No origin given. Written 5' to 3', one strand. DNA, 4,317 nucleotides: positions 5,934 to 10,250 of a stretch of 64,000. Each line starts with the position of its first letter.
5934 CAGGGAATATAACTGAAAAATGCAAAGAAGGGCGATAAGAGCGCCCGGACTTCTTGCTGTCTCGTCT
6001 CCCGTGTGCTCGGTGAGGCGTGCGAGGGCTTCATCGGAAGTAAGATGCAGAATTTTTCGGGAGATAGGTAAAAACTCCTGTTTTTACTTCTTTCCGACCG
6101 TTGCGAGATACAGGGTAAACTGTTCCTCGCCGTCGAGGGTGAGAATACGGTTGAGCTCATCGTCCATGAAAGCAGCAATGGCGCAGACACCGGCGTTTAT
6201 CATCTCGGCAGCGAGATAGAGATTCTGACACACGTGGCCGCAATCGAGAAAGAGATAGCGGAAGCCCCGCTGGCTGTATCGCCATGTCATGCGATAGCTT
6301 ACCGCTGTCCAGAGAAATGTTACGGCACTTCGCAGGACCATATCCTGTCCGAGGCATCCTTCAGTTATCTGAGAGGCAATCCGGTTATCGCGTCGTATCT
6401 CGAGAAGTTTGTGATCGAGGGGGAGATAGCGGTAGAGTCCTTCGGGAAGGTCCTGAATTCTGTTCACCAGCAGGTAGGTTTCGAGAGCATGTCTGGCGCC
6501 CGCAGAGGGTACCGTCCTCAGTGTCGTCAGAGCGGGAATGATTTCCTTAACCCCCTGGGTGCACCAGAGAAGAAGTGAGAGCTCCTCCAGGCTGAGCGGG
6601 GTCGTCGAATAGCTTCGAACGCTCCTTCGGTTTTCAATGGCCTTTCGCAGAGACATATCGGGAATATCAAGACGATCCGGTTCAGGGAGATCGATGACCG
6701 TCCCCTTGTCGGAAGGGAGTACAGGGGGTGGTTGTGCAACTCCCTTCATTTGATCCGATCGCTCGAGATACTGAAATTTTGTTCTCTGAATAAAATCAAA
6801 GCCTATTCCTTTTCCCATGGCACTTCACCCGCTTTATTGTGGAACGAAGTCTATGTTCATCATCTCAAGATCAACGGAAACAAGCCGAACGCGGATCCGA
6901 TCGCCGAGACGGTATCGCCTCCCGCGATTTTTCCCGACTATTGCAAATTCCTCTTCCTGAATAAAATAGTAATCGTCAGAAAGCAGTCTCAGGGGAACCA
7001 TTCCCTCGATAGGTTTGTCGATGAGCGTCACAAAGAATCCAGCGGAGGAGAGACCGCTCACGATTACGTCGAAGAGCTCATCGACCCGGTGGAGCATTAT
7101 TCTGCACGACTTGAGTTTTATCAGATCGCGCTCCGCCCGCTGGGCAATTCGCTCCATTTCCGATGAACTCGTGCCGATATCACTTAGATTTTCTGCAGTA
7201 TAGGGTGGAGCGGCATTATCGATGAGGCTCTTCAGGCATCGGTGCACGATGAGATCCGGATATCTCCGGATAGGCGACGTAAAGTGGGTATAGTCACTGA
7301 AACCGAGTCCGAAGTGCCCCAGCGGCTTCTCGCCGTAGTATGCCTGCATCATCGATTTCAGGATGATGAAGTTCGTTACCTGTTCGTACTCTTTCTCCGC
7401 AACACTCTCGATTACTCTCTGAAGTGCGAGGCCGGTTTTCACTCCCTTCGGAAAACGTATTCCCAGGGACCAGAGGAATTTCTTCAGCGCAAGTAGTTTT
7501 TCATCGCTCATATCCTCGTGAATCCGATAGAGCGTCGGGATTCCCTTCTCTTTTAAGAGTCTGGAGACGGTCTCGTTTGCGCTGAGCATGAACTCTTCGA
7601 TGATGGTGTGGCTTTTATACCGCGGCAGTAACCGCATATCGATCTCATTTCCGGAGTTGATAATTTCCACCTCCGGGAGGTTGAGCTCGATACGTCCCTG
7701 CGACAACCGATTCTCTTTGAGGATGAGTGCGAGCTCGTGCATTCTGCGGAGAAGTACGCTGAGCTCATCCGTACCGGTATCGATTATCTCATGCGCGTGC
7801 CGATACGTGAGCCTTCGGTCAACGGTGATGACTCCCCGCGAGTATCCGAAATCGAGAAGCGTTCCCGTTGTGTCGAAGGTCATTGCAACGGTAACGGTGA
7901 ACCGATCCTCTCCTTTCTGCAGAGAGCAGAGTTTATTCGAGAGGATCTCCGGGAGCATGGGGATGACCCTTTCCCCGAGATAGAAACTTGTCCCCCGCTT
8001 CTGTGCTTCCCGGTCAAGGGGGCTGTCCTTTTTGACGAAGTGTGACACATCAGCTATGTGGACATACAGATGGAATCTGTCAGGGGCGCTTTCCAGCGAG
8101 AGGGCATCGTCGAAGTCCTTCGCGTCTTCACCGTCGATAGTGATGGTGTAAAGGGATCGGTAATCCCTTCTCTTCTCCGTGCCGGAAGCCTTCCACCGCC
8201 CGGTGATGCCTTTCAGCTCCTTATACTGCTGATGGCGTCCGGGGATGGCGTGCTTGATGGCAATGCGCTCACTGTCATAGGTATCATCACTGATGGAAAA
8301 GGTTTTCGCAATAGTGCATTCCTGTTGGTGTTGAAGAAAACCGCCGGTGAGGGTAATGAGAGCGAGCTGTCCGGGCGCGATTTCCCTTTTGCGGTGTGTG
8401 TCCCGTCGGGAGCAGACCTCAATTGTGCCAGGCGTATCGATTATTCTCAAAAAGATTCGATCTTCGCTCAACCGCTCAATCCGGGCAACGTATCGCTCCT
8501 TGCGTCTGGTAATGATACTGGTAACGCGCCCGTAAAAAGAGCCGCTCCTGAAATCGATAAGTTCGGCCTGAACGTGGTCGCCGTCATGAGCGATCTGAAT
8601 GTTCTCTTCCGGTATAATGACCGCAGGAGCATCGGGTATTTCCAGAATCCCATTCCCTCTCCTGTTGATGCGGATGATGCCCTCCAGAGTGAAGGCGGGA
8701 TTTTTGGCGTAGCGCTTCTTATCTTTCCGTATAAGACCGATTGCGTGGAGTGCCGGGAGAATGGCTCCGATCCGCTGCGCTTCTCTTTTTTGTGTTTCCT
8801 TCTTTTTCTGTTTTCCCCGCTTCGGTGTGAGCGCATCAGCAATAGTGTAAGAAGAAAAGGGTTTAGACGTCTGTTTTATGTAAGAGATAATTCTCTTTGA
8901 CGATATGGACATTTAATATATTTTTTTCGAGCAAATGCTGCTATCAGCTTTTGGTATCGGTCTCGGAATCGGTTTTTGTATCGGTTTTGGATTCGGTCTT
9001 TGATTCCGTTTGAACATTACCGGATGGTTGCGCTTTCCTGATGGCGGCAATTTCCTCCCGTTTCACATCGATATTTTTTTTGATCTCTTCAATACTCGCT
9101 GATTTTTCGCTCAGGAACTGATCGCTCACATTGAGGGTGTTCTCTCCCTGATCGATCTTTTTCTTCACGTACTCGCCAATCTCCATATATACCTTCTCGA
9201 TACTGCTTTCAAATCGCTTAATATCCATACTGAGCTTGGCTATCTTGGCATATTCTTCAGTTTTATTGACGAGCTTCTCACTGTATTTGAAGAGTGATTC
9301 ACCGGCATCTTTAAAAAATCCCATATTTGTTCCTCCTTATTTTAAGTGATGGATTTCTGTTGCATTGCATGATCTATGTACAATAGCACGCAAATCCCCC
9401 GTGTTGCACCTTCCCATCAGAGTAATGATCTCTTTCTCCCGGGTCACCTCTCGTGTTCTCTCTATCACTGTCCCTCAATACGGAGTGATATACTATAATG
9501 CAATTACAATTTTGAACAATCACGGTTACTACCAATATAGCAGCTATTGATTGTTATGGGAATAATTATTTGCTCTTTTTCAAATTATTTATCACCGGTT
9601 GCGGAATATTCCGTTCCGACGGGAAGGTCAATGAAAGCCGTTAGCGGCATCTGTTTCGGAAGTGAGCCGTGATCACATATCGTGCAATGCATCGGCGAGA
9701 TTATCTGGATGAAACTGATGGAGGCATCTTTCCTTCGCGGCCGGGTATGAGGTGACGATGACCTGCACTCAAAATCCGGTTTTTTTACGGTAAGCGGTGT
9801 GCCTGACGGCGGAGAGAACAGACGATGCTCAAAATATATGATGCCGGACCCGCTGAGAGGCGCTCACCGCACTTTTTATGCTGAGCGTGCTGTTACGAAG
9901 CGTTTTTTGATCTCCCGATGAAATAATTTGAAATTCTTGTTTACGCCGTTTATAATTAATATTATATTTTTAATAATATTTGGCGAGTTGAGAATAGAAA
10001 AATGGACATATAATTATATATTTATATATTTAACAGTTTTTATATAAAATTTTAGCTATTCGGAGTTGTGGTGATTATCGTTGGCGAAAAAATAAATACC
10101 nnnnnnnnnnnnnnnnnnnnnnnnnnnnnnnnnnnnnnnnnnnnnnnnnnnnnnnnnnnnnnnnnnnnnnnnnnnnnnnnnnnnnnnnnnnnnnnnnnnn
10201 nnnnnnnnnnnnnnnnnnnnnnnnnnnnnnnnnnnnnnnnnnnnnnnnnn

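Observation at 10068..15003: Complete non-pyrrolysine MttB-family corrinoid methyltransferase system (MtgA-like, corrinoid protein, MttB-like, RamA) in a flagellated spirochaete-like genome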

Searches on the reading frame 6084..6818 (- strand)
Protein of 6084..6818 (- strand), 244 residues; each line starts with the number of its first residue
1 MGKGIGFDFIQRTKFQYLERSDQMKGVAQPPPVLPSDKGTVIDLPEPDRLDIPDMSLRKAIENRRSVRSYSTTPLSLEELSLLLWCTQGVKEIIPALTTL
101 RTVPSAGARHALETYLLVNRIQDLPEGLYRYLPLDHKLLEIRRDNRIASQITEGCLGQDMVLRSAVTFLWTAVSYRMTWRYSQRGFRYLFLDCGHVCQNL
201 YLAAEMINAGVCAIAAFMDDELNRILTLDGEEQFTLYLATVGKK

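Call 8: search_protein_families(library=pfam, proteins=[window:6084-6818:-])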
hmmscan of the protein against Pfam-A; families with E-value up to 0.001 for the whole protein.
window:6084-6818:- (244 aa): 1 family
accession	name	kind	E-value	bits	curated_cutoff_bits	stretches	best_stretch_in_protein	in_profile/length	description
PF00881.29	Nitroreductase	-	1.3e-26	94.2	23.5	1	61-243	1-167/167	Nitroreductase family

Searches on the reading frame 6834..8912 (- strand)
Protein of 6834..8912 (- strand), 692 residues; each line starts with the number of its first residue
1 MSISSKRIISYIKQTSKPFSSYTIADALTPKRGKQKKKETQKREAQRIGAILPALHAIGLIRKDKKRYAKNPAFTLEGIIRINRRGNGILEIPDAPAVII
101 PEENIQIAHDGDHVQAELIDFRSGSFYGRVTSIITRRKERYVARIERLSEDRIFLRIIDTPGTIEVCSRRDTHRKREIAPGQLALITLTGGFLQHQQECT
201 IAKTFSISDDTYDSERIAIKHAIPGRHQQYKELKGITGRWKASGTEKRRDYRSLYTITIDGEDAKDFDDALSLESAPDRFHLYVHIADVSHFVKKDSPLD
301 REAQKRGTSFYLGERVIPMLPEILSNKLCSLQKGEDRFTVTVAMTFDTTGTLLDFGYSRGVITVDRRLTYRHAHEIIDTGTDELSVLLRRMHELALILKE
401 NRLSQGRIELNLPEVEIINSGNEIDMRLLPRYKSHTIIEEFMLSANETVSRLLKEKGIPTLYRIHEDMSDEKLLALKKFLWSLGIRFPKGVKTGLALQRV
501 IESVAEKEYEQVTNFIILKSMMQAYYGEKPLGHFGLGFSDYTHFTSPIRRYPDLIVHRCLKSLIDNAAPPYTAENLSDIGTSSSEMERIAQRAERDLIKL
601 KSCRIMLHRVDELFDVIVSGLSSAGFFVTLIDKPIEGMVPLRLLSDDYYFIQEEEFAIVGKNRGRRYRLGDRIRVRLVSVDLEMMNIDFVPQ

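Call 61: find_homologous_proteins(query=window:6834-8912:-, max_evalue=1e-50)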
Query window:6834-8912:- (692 aa): 7793 proteins with E <= 1e-50 among 8000 candidates; the best 120 are listed.
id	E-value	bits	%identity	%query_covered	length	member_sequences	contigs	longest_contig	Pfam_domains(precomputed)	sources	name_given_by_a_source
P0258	0.0e+0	1545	100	100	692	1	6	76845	PF00575.30,PF00773.26,PF18614.8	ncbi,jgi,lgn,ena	-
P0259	0.0e+0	1365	88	100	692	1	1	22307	PF00575.30,PF00773.26,PF18614.8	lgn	-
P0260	2.1e-266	904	60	100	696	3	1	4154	PF00575.30,PF00773.26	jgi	jgi:ribonuclease R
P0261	1.7e-264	898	60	100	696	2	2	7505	PF00575.30,PF00773.26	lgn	-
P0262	1.6e-259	881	60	100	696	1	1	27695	PF00575.30,PF00773.26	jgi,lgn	jgi:ribonuclease R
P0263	1.8e-258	878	59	100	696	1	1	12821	PF00575.30,PF00773.26,PF18614.8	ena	-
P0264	6.7e-240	816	54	100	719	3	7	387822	PF00575.30,PF00773.26,PF18614.8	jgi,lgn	-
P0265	1.1e-234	799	54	100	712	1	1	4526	PF00575.30,PF00773.26,PF18614.8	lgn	-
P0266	4.8e-230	784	52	100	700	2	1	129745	PF00575.30,PF00773.26,PF18614.8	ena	-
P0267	5.4e-229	780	53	100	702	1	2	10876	PF00575.30,PF00773.26,PF18614.8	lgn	-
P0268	2.2e-227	775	54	100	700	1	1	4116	PF00575.30,PF00773.26,PF18614.8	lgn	-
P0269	8.3e-226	770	52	100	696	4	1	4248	PF00575.30,PF00773.26,PF18614.8,PF17876.8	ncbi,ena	-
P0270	3.7e-225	768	52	100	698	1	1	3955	PF00575.30,PF00773.26,PF17876.8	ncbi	-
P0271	4.4e-225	767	52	100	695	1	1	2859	PF00575.30,PF00773.26,PF18614.8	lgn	-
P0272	3.9e-223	761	51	100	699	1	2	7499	PF00575.30,PF00773.26,PF18614.8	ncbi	-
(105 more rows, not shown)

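Call 62: find_encoding_contigs(protein=P0259, flank=10000, max_places=1)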
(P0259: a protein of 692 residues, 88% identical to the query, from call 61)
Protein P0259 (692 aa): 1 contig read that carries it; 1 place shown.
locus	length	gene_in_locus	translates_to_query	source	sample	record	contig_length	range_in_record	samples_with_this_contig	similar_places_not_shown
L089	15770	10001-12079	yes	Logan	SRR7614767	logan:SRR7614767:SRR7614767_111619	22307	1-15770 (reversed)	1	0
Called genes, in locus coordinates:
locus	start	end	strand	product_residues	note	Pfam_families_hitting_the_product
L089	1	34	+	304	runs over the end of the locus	PF13489:Methyltransf_23, PF13847:Methyltransf_31, PF08241:Methyltransf_11, PF08242:Methyltransf_12, PF13649:Methyltransf_25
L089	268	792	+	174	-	PF04060:FeS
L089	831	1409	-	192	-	PF06172:Cupin_5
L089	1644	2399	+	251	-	PF00849:PseudoU_synth_2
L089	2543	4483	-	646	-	PF00111:Fer2, PF17650:RACo_linker, PF17651:Raco_middle, PF14574:RACo_C_ter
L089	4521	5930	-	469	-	PF06253:MTTB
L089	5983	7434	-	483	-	PF06253:MTTB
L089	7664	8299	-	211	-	PF02607:B12-binding_2, PF02310:B12-binding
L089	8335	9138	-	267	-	PF00809:Pterin_bind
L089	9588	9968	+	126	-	-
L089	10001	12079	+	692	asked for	PF18614:RNase_II_C_S1 (faint), PF00773:RNB, PF00575:S1 (weak)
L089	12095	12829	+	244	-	PF00881:Nitroreductase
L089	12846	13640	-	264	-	PF00378:ECH_1, PF16113:ECH_2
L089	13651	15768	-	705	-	?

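Call 63: find_encoding_contigs(protein=P0262, flank=10000, max_places=1)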
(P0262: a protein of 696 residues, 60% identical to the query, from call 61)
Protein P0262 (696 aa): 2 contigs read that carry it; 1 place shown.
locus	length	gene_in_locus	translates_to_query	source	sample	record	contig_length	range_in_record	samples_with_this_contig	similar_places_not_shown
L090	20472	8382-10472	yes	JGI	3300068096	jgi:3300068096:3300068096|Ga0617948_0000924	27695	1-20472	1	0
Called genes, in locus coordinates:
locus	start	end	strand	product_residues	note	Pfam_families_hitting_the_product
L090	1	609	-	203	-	?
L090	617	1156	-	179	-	PF02151:UVR (weak)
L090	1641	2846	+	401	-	PF13535:ATP-grasp_4, PF18603:LAL_C2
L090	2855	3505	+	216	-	PF05148:Methyltransf_8 (weak), PF13489:Methyltransf_23, PF03291:mRNA_G-N7_MeTrfase (faint), PF13847:Methyltransf_31, PF08241:Methyltransf_11, PF08242:Methyltransf_12 (weak), PF13649:Methyltransf_25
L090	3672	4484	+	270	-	PF08003:Methyltransf_9 (weak), PF13489:Methyltransf_23, PF13649:Methyltransf_25 (weak), PF13847:Methyltransf_31 (weak), PF08241:Methyltransf_11, PF08242:Methyltransf_12 (faint)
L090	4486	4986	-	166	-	PF06172:Cupin_5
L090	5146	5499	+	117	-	PF01740:STAS, PF13466:STAS_2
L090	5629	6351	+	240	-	PF00849:PseudoU_synth_2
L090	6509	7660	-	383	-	PF00155:Aminotran_1_2 (weak), PF00266:Aminotran_5, PF01041:DegT_DnrJ_EryC1, PF01053:Cys_Met_Meta_PP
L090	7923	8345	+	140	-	-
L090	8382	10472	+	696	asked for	PF00773:RNB, PF00575:S1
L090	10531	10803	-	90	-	-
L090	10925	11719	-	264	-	PF00378:ECH_1, PF16113:ECH_2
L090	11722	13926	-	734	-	PF02629:CoA_binding, PF13380:CoA_binding_2, PF13607:Succ_CoA_lig, PF08442:ATP-grasp_2 (weak), PF13549:ATP-grasp_5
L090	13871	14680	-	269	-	PF00378:ECH_1, PF16113:ECH_2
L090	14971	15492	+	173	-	-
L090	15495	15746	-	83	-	-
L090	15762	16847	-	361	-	PF01757:Acyl_transf_3, PF07786:HGSNAT_cat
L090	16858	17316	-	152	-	-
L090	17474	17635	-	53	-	-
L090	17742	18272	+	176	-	PF07998:Peptidase_M54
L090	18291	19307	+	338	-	PF04055:Radical_SAM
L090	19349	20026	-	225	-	PF27271:AF_1327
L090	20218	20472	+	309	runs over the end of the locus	PF00657:Lipase_GDSL, PF04311:DUF459 (faint), PF13472:Lipase_GDSL_2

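Call 64: find_encoding_contigs(protein=P0264, flank=10000, max_places=1)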
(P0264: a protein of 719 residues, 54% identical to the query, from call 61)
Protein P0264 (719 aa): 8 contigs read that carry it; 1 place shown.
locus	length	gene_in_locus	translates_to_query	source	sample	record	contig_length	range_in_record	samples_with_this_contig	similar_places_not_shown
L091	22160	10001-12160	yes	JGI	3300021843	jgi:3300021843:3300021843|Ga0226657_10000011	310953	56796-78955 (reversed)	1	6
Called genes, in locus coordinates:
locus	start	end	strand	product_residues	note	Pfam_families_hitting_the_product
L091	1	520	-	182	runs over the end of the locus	PF02811:PHP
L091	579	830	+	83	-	-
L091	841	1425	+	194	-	PF02607:B12-binding_2, PF02310:B12-binding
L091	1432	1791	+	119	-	PF01208:URO-D (faint)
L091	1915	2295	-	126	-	PF22544:HYDIN_VesB_CFA65-like_Ig, PF07610:DUF1573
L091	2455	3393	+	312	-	PF04015:DUF362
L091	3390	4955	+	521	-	PF12801:Fer4_5, PF13484:Fer4_16 (faint), PF12801:Fer4_5, PF12838:Fer4_7 (faint), PF13183:Fer4_8 (faint), PF13187:Fer4_9 (faint), PF00037:Fer4 (weak), PF12837:Fer4_6 (weak), +3 more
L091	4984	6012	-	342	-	PF01208:URO-D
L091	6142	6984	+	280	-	PF02311:AraC_binding (faint), PF12833:HTH_18, PF00165:HTH_AraC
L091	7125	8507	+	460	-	PF01554:MatE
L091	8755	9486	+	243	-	PF00849:PseudoU_synth_2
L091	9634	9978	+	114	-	-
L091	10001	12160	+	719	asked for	PF00773:RNB, PF00575:S1 (weak), PF18614:RNase_II_C_S1 (weak)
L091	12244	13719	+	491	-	PF02789:Peptidase_M17_N, PF00883:Peptidase_M17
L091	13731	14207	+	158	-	PF02915:Rubrerythrin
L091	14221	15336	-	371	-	PF00226:DnaJ, PF01556:DnaJ_C, PF00684:DnaJ_CXXCXGXG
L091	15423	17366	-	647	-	PF00012:HSP70, PF06723:MreB_Mbl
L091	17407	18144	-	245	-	PF01025:GrpE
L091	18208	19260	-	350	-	PF01628:HrcA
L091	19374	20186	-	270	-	-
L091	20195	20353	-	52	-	-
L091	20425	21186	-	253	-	PF23441:SDR (weak), PF00106:adh_short, PF08659:KR, PF13561:adh_short_C2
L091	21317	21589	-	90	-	-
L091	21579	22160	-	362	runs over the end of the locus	PF16822:ALGX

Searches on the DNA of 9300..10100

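Call 49: search_rna_families(source=window, start=9300, end=10100, threshold=evalue, max_evalue=1)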
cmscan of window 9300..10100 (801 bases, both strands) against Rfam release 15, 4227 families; matches with E-value up to 1: 1.
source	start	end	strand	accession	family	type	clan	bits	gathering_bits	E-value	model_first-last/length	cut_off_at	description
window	9586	9724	+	RF00050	FMN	Cis-reg; riboswitch;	-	16.5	66.2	0.39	1-138/138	no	FMN riboswitch aptamer (RFN element)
